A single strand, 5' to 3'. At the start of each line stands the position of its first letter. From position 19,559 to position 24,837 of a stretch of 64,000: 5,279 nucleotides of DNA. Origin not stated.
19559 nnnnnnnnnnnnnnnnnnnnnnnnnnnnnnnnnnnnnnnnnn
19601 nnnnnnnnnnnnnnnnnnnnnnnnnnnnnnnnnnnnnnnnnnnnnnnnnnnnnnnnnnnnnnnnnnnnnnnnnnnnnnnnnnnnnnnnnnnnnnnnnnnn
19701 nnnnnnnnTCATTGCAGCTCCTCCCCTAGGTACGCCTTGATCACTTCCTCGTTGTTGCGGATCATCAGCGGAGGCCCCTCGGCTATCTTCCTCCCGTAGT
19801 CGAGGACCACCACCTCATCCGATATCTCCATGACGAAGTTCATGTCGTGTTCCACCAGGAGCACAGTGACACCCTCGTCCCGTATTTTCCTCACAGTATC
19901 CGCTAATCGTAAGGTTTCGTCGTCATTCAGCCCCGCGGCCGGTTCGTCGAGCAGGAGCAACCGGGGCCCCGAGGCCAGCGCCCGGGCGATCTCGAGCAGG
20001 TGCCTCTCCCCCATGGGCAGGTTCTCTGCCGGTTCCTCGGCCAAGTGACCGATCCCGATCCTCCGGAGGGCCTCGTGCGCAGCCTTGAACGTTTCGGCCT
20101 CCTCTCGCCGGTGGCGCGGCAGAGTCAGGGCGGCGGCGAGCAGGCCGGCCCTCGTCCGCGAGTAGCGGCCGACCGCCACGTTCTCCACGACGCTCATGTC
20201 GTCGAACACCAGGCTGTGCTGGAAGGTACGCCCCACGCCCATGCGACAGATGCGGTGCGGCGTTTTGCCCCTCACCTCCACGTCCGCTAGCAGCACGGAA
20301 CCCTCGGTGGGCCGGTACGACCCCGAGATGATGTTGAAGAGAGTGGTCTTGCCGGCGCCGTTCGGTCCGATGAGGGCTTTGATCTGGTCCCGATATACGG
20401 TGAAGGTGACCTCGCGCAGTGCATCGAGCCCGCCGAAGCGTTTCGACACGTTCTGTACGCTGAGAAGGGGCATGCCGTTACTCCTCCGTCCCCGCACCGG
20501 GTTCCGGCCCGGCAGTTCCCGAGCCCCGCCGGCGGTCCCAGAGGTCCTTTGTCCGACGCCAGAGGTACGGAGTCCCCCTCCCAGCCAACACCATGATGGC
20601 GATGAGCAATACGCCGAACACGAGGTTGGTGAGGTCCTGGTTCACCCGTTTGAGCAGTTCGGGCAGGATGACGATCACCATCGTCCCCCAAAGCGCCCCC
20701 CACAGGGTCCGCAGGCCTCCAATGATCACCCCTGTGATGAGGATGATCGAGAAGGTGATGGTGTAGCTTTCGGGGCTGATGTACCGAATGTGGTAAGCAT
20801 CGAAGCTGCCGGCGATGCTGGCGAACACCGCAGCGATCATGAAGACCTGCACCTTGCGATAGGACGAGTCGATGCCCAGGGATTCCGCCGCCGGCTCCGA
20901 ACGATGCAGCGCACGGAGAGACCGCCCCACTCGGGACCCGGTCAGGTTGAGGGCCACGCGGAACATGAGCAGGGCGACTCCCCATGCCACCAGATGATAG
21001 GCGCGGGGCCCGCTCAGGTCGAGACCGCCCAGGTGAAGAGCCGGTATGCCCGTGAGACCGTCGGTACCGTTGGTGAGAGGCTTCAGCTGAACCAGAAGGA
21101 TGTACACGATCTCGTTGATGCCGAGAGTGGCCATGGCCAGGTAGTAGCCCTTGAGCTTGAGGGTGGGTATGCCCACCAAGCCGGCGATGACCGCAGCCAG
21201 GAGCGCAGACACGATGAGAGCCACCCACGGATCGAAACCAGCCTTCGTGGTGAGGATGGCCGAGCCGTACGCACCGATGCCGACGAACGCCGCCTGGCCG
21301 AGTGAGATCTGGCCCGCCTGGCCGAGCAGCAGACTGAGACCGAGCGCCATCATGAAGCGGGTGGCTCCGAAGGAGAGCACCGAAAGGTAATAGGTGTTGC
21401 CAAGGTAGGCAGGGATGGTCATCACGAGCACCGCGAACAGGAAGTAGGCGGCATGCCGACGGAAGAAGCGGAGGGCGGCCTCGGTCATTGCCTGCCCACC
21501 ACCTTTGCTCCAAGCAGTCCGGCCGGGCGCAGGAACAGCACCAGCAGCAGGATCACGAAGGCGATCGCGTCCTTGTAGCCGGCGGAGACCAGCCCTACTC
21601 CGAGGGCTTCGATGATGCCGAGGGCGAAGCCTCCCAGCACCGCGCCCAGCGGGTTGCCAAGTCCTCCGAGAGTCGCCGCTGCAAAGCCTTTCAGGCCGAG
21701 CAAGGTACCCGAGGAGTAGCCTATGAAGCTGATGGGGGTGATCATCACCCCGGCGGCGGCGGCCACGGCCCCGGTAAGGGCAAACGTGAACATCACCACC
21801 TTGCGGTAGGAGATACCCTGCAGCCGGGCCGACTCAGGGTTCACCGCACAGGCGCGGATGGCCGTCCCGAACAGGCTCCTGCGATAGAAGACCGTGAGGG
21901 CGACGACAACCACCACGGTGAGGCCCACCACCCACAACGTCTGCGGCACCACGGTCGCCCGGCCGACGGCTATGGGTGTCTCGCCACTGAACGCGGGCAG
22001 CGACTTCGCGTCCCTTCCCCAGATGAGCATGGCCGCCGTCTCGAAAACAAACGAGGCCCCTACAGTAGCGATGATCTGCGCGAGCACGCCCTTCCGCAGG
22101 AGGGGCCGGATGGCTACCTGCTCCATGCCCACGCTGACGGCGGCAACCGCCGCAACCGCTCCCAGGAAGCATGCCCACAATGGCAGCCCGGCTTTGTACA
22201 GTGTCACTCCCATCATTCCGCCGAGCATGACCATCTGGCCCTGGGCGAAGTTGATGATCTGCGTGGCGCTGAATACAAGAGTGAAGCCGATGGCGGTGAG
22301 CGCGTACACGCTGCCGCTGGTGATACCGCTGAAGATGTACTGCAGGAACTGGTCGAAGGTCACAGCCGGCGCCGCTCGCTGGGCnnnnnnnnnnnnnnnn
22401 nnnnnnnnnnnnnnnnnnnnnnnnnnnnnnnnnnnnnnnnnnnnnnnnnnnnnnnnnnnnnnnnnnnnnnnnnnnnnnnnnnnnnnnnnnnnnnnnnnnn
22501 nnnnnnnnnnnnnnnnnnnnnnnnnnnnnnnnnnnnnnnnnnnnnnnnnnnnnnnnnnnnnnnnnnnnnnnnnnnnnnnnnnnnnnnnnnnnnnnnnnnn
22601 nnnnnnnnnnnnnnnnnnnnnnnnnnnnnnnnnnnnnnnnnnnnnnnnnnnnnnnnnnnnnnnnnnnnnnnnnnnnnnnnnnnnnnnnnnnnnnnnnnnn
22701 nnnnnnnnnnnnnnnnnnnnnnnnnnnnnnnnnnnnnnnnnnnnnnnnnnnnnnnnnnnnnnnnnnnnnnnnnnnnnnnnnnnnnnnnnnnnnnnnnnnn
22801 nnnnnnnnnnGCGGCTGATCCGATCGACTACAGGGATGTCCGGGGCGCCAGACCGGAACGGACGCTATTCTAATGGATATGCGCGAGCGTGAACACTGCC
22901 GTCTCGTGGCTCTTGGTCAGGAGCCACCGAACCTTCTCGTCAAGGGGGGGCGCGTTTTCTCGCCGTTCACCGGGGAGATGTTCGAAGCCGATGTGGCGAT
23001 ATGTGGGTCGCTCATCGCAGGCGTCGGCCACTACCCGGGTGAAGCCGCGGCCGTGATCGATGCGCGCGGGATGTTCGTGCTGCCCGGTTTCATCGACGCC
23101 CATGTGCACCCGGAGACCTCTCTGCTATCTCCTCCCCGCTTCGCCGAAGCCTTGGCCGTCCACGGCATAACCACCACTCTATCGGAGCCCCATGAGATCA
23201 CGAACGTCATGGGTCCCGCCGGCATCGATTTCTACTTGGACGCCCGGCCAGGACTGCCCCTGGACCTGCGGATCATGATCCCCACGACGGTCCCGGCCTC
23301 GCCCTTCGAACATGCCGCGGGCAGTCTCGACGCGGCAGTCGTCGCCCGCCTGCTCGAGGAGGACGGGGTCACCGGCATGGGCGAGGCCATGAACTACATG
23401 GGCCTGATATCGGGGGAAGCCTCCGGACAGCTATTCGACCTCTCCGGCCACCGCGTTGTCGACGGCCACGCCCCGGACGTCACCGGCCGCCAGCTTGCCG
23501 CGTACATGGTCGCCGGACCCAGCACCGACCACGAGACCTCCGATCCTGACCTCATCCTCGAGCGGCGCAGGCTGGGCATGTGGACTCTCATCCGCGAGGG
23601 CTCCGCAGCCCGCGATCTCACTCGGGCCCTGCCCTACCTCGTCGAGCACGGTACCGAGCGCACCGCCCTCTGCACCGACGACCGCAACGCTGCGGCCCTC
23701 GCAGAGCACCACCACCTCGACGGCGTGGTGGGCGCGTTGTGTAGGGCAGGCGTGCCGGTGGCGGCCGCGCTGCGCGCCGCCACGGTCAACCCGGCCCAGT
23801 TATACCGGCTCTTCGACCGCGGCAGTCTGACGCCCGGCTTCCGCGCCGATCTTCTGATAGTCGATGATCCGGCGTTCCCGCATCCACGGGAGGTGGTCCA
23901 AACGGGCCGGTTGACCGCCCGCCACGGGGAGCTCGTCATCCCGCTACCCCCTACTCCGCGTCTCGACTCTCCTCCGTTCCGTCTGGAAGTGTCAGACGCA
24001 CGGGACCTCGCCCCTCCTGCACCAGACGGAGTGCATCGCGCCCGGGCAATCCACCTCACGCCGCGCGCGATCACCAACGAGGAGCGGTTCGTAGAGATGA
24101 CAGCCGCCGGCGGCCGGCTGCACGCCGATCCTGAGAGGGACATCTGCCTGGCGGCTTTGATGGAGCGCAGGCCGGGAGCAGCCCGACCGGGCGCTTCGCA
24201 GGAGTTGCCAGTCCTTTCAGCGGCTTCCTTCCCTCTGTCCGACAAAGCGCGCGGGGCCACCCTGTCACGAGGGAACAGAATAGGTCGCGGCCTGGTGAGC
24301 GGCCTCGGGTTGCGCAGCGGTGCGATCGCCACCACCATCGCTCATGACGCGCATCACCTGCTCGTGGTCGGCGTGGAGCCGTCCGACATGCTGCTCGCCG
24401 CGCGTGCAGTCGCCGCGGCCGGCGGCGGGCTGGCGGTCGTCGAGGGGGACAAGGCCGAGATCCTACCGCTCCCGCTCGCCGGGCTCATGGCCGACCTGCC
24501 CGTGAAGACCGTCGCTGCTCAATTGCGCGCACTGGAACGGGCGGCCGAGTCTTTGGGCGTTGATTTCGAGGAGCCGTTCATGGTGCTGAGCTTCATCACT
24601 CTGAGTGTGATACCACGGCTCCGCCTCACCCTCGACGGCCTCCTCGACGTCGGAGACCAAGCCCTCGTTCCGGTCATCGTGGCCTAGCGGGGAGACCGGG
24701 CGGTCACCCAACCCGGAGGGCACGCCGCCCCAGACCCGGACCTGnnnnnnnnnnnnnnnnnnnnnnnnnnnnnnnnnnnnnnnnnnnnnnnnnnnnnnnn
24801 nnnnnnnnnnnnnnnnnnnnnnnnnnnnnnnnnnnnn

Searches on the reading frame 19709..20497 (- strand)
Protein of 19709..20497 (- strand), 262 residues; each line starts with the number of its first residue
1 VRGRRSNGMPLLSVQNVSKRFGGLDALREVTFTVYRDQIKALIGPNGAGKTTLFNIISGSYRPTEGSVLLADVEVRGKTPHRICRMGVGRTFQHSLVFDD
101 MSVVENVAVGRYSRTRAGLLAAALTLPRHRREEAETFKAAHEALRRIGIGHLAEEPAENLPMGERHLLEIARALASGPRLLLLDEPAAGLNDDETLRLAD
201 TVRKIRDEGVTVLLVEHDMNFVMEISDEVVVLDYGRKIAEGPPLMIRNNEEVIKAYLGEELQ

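Call 9: search_protein_families(library=pfam, proteins=[window:19709-20497:-], max_evalue=0.0001)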
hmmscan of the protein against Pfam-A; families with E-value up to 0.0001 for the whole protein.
window:19709-20497:- (262 aa): 3 families
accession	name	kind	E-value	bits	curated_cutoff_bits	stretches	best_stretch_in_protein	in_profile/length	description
PF00005.33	ABC_tran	-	4.3e-31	108.8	25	1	27-187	1-136/137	ABC transporter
PF12399.14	BCA_ABC_TP_C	-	1.4e-11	44.2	25.5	1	236-260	1-25/27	Branched-chain amino acid ATP-binding cassette transporter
PF13304.12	AAA_21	-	3.7e-08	34.2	27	0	41-58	3-20/304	AAA domain, putative AbiEii toxin, Type IV TA system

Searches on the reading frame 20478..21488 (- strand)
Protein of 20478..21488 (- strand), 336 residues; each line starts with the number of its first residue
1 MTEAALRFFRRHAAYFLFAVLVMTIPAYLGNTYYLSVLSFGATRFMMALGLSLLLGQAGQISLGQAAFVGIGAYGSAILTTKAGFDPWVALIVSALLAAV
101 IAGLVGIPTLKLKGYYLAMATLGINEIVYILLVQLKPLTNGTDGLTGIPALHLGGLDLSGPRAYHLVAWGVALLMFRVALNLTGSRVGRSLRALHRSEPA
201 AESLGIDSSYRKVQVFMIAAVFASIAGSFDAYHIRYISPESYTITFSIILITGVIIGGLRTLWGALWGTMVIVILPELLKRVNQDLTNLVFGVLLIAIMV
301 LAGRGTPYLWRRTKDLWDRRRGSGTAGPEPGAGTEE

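Call 9: search_protein_families(library=pfam, proteins=[window:20478-21488:-], max_evalue=0.0001)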
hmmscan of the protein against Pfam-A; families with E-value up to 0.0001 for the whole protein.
window:20478-21488:- (336 aa): 1 family
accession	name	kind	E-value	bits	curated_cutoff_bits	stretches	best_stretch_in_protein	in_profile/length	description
PF02653.21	BPD_transp_2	-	8.4e-40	137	26.8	1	34-299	2-269/269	Branched-chain amino acid transport system / permease component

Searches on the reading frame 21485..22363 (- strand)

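Call 9: search_protein_families(library=pfam, proteins=[window:21485-22363:-], max_evalue=0.0001)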
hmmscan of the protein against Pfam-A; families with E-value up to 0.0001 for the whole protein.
window:21485-22363:- (292 aa): 1 family
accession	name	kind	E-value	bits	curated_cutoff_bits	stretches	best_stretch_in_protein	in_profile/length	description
PF02653.21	BPD_transp_2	-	1.4e-37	129.7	26.8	1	10-276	2-269/269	Branched-chain amino acid transport system / permease component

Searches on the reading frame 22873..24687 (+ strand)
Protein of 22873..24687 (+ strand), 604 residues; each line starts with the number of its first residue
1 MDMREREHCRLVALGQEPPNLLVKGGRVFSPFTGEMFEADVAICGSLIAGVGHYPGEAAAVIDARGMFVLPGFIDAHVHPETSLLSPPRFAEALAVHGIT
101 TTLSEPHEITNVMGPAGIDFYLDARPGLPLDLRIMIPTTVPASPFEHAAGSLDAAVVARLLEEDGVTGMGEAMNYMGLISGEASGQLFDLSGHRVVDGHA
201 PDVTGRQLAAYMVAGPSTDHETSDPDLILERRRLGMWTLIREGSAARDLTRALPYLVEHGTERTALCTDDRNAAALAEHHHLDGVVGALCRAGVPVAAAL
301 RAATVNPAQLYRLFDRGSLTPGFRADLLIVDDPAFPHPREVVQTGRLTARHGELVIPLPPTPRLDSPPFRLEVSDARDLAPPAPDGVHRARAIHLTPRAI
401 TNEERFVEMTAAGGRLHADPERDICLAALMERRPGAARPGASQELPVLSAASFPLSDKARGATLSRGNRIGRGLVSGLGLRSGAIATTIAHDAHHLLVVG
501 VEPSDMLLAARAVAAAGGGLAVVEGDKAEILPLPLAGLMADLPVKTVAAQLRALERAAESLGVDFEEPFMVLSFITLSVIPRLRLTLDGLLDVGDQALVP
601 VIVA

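Call 9: search_protein_families(library=pfam, proteins=[window:22873-24687:+], max_evalue=0.0001)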
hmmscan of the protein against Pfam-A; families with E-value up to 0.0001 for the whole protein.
window:22873-24687:+ (604 aa): 3 families
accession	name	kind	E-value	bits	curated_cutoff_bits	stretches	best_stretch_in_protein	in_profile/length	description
PF13382.11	Adenine_deam_C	-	9.7e-48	162.2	27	1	468-595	39-167/169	Adenine deaminase C-terminal domain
PF01979.26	Amidohydro_1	-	1.1e-23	84.4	25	2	68-156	1-100/345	Amidohydrolase family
PF07969.17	Amidohydro_3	-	3.4e-15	56.9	29.7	2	293-355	406-471/472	Amidohydrolase family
